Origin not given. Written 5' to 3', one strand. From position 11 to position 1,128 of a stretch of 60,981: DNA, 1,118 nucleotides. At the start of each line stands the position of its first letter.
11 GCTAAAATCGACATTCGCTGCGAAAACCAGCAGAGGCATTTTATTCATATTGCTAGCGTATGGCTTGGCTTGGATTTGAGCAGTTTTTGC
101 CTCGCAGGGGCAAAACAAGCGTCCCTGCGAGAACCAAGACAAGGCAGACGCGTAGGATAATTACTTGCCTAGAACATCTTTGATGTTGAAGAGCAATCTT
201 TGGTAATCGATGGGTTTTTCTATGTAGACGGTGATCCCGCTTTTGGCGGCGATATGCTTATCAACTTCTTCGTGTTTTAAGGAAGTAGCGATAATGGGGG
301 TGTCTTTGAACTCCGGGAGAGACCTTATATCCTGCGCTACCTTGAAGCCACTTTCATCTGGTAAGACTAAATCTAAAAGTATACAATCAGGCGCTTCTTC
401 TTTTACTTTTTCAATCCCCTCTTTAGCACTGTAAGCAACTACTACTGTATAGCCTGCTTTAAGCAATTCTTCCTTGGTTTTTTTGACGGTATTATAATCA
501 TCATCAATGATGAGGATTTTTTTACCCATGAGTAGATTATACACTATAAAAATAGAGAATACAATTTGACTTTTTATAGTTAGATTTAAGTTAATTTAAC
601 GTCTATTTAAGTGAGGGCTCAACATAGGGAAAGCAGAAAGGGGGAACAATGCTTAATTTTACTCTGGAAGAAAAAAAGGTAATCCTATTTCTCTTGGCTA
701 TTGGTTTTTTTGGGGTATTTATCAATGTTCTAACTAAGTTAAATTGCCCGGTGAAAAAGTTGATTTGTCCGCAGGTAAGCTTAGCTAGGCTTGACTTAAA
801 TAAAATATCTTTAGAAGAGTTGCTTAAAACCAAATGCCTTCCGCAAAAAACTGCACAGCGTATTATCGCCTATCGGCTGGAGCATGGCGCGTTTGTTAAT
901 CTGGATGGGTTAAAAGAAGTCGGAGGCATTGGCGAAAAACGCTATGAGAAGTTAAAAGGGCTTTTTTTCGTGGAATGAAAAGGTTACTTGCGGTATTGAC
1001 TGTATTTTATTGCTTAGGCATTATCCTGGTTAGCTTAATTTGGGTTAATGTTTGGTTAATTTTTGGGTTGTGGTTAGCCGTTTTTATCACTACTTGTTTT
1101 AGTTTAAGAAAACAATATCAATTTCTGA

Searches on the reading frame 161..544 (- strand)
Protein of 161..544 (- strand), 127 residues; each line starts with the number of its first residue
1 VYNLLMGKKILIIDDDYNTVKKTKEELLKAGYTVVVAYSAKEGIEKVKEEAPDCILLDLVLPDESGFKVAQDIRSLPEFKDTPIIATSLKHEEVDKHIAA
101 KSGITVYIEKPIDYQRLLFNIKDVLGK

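Call 68: search_protein_families(library=pfam, max_evalue=0.00001, proteins=[window:161-544:-])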
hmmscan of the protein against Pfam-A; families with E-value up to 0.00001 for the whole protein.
window:161-544:- (127 aa): 1 family
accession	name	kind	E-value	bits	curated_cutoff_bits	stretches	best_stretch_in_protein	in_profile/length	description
PF00072.30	Response_reg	-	8.8e-23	81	30.2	1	10-118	1-107/111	Response regulator receiver domain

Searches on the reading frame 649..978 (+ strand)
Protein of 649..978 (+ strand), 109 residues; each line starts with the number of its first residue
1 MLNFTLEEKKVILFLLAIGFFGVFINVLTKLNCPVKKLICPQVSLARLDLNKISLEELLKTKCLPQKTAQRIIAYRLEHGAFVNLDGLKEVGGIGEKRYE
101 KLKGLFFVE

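Call 68: search_protein_families(library=pfam, max_evalue=0.00001, proteins=[window:649-978:+])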
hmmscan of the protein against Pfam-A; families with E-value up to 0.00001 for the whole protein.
window:649-978:+ (109 aa): 1 family
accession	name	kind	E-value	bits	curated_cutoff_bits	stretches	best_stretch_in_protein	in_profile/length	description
PF12836.13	HHH_3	-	2.9e-16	59.8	27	1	47-105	5-63/65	Helix-hairpin-helix motif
